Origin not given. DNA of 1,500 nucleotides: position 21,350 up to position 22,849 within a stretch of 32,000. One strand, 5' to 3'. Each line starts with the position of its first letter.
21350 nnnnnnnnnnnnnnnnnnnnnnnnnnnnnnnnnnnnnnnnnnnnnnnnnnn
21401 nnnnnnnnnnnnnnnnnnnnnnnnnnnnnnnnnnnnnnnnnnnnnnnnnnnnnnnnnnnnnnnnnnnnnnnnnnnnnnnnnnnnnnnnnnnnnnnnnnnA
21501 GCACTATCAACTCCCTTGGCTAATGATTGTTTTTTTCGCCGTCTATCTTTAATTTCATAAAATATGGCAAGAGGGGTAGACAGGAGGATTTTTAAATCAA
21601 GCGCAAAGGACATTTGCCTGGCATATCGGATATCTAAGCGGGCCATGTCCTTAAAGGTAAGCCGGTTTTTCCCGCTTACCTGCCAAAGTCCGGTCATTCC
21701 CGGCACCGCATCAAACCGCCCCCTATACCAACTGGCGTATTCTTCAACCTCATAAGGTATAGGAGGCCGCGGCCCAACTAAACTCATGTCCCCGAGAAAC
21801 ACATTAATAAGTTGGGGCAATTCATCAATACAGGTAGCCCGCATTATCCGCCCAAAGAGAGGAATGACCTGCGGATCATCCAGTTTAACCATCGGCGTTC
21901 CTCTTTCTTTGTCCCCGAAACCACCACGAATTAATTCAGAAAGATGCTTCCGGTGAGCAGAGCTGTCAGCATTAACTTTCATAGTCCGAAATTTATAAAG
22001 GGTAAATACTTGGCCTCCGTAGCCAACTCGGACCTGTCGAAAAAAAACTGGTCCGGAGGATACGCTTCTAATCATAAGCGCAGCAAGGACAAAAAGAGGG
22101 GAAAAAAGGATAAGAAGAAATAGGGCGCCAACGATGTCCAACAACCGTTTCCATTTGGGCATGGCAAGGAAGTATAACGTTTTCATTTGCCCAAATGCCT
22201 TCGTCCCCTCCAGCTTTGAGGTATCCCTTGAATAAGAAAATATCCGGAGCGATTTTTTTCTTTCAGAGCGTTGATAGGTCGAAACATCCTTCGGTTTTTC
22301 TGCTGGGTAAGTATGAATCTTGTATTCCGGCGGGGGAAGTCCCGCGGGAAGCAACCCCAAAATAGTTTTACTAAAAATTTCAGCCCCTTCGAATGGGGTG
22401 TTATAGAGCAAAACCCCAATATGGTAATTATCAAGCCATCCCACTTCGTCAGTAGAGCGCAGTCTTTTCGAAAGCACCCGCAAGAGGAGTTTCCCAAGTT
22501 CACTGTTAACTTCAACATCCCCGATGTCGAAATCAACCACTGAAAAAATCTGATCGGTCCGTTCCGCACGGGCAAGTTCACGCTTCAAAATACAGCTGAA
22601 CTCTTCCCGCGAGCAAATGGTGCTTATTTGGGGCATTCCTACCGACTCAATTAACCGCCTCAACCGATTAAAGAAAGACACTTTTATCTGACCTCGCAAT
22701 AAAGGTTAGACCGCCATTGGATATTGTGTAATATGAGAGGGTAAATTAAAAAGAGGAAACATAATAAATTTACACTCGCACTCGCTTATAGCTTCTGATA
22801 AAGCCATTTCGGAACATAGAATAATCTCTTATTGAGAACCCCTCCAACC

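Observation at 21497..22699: Priming sugar transferase fused to a degenerate GGDEF-like domain that keeps an RxxD I-site at canonical spacing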

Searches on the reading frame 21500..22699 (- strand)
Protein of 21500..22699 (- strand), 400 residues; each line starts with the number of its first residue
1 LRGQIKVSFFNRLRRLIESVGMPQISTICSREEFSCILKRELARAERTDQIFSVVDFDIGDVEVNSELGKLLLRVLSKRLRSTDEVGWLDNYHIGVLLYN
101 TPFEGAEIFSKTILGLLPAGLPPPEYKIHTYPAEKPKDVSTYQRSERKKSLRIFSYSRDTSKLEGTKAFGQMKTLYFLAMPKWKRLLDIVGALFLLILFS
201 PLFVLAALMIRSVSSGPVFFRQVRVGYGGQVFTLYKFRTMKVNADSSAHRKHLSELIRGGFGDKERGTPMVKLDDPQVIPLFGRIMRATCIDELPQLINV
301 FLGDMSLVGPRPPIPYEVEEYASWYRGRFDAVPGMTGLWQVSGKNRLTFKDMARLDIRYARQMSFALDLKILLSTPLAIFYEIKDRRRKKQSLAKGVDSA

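Call 3: search_protein_families(library=pfam, proteins=[window:21500-22699:-], max_evalue=10)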
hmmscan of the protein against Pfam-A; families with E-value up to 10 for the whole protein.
window:21500-22699:- (400 aa): 2 families
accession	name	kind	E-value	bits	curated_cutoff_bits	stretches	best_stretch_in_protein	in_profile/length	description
PF02397.22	Bac_transf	-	1.8e-58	197.5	27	1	184-380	1-178/179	Bacterial sugar transferase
PF13051.11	DUF3912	-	0.07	13.8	23.1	1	46-75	38-68/92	Protein of unknown function (DUF3912)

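Call 4: search_protein_families(library=ncbifam, proteins=[window:21500-22699:-], max_evalue=10)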
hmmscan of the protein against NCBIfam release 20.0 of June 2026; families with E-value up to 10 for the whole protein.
window:21500-22699:- (400 aa): 11 families
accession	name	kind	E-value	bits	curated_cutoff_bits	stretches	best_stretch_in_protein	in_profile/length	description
TIGR03025.1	EPS_sugtrans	subfamily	3.4e-72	244.1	295.55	1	182-380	256-439/445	exopolysaccharide biosynthesis polyprenyl glycosylphosphotransferase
TIGR03023.1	WcaJ_sugtrans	equivalog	7.8e-56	190.2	410.75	1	183-381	262-448/453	undecaprenyl-phosphate glucose phosphotransferase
TIGR03022.1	WbaP_sugtrans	subfamily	1.1e-54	186.4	403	1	183-375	258-445/456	undecaprenyl-phosphate galactose phosphotransferase WbaP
NF041877.1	EPS_EpsZ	equivalog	8.5e-52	176.3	800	1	183-375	265-448/459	exopolysaccharide biosynthesis polyisoprenyl-phosphate hexose-1-phosphate transferase EpsZ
NF052601.1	undeca_RfbP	equivalog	2e-49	168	330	1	172-376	33-232/244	undecaprenyl-phosphate galactose phosphotransferase family protein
TIGR03013.1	EpsB_2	subfamily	2.6e-39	135.6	393.35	1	183-376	254-433/443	TIGR03013 family XrtA/PEP-CTERM system glycosyltransferase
NF011751.0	PRK15204.1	equivalog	3.9e-33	114.8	907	1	184-376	280-466/476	undecaprenyl-phosphate galactose phosphotransferase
NF007518.0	PRK10124.1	equivalog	8.4e-30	103.9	684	2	274-375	345-453/464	undecaprenyl-phosphate glucose phosphotransferase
NF045514.1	glycotran_HepC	equivalog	5.7e-25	87.9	140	1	182-312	115-211/220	heterocyst development glycosyltransferase HepC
NF050817.1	PolSacchBiosHfsE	equivalog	8.2e-25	87.4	750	1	184-375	272-455/467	polysaccharide biosynthesis protein HfsE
NF005897.1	PRK07867.1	exception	0.032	13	850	1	92-123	51-82/496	long-chain-fatty-acid--CoA ligase FadD17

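Call 24: search_protein_families(library=pfam, alignment_id=A2, max_evalue=0.01)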
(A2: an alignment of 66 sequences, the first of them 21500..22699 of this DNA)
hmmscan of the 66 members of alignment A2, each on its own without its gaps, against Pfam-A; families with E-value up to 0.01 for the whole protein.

A. member 1, window:21500-22699:- (400 aa): 1 family
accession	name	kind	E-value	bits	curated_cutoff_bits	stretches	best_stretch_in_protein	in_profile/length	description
PF02397.22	Bac_transf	-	1.8e-58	197.5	27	1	184-380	1-178/179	Bacterial sugar transferase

B. families by the number of members that match (of 66 scanned): 8 families
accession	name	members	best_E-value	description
PF02397.22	Bac_transf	53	2.3e-66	Bacterial sugar transferase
PF00990.26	GGDEF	9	6.5e-70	Diguanylate cyclase, GGDEF domain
PF07238.19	PilZ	4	2.3e-09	PilZ domain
PF00072.30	Response_reg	1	1.1e-16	Response regulator receiver domain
PF17853.6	GGDEF_2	1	0.00011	GGDEF-like domain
PF05103.18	DivIVA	1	0.0049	DivIVA protein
PF14133.12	DUF4300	1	0.0053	Domain of unknown function (DUF4300)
PF01277.22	Oleosin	1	0.0075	Oleosin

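Call 42: find_encoding_contigs(protein=window:21500-22681:-, flank=3000, max_places=3)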
Protein seq(394 aa) (394 aa): 4 contigs read that carry it; 1 place shown.
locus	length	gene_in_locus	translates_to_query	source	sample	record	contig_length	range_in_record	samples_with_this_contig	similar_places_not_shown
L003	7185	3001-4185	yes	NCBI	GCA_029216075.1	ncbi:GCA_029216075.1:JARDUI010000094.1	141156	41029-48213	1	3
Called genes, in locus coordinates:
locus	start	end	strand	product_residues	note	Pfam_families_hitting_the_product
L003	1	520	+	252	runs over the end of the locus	PF02563:Poly_export, PF10531:SLBB, PF22461:SLBB_2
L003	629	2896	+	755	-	PF02706:Wzz (faint), PF13614:AAA_31 (faint), PF13807:GNVR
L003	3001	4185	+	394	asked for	PF02397:Bac_transf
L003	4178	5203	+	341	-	PF01408:GFO_IDH_MocA, PF02894:GFO_IDH_MocA_C (weak), PF22725:GFO_IDH_MocA_C3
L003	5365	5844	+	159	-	PF25084:LbH_EIF2B (weak), PF25087:GMPPB_C, PF00132:Hexapep, PF14602:Hexapep_2 (weak)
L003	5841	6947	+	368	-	PF00155:Aminotran_1_2 (weak), PF01053:Cys_Met_Meta_PP (weak), PF01041:DegT_DnrJ_EryC1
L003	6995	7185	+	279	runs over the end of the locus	PF01522:Polysacc_deac_1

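Call 54: predict_structure(alignment_id=A5)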
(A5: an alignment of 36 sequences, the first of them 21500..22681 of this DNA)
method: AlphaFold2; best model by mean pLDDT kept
length: 394 residues; sequences in the alignment: 36
mean_pLDDT: 84.2   pTM: 0.76
mean pLDDT of the five models: 84.2, 83.0, 82.1, 81.9, 81.4
residues with pLDDT >= 90: 231; 70-90: 95; 50-70: 29; < 50: 39
segments of 3 or more residues with pLDDT < 50: 15-18, 133-143, 145-166
pLDDT, mean of each block of 10 residues (from residue 1): 71 52 89 90 92 92 94 94 94 95 97 94 79 45 47 40 50 90 98 97 92 93 92 84 90 69 82 84 95 98 95 80 93 93 92 95 98 93 81 52
secondary structure, 60 per line:
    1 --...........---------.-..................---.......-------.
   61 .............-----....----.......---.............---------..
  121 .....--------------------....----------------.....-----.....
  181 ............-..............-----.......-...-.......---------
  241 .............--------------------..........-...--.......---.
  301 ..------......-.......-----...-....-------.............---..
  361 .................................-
elements in order: H3-13 H25-42 E46-52 H60-73 E79-82 E87-93 H97-109 E119-125 E146-149 H166-170 H176-192 H194-207 E213-219 E225-231 H241-253 H274-283 H290-296 E300-302 H309-314 H316-322 E328-330 H332-335 H343-355 H359-393

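Call 59: fold_search(model_id=the predicted structure, library=pdb)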
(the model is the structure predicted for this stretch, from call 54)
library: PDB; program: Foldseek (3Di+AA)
matches with E <= 10: 943; with E <= 0.001: 25
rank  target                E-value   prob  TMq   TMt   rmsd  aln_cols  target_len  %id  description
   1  8g1n_B                7.9e-15  1.00  0.40  0.77   6.0       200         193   37  Structure of Campylobacter concisus PglC I57M/Q175M Variant with modeled C-terminus (released 2023-05-31)
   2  8e37_A                9.9e-15  1.00  0.39  0.80   5.8       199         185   37  Structure of Campylobacter concisus wild-type SeMet PglC (released 2023-09-06)
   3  8g1n_A                1.7e-14  1.00  0.39  0.77   5.7       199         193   37  Structure of Campylobacter concisus PglC I57M/Q175M Variant with modeled C-terminus (released 2023-05-31)
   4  8t53_A                5.3e-11  1.00  0.36  0.36   2.2       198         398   32  S. enterica WbaP in a styrene maleic acid liponanoparticle (released 2024-02-14)
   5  4urq_U                2.3e-04  1.00  0.25  0.59   3.6       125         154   18  Crystal Structure of GGDEF domain (I site mutant) from T.maritima (released 2014-10-08)
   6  5llx_B                2.3e-04  1.00  0.24  0.15   5.0       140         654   15  Bacteriophytochrome activated diguanylyl cyclase from Idiomarina species A28L with GTP bound (released 2017-03-15)
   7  4urq_V                2.5e-04  1.00  0.24  0.58   3.8       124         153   17  Crystal Structure of GGDEF domain (I site mutant) from T.maritima (released 2014-10-08)
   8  3ign                  2.7e-04  1.00  0.22  0.49   4.0       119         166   18  Crystal Structure of the GGDEF domain from Marinobacter aquaeolei diguanylate cyclase complexed with c-di-GMP - Northeas (released 2009-08-11)
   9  4urg_B                3.0e-04  1.00  0.23  0.52   4.9       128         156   20  Crystal Structure of GGDEF domain from T.maritima (active-like dimer) (released 2014-10-08)
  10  4urg_A                3.2e-04  1.00  0.22  0.53   4.9       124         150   22  Crystal Structure of GGDEF domain from T.maritima (active-like dimer) (released 2014-10-08)
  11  4zve                  3.6e-04  1.00  0.23  0.52   3.1       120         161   18  Crystal structure of GGDEF domain of the E. coli DosC - form I (apo-form) (released 2015-11-11)
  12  5llx_A                3.6e-04  1.00  0.25  0.16   5.0       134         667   15  Bacteriophytochrome activated diguanylyl cyclase from Idiomarina species A28L with GTP bound (released 2017-03-15)
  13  4zvg_A                4.0e-04  1.00  0.24  0.53   3.5       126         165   17  Crystal structure of GGDEF domain of the E. coli DosC - form III (released 2015-11-11)
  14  4urs_A                4.3e-04  1.00  0.23  0.51   4.3       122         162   20  Crystal Structure of GGDEF domain from T.maritima (released 2014-10-08)
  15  5llw_A                4.5e-04  1.00  0.25  0.15   5.0       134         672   16  Bacteriophytochrome activated diguanylyl cyclase from Idiomarina species A28L (released 2017-03-15)
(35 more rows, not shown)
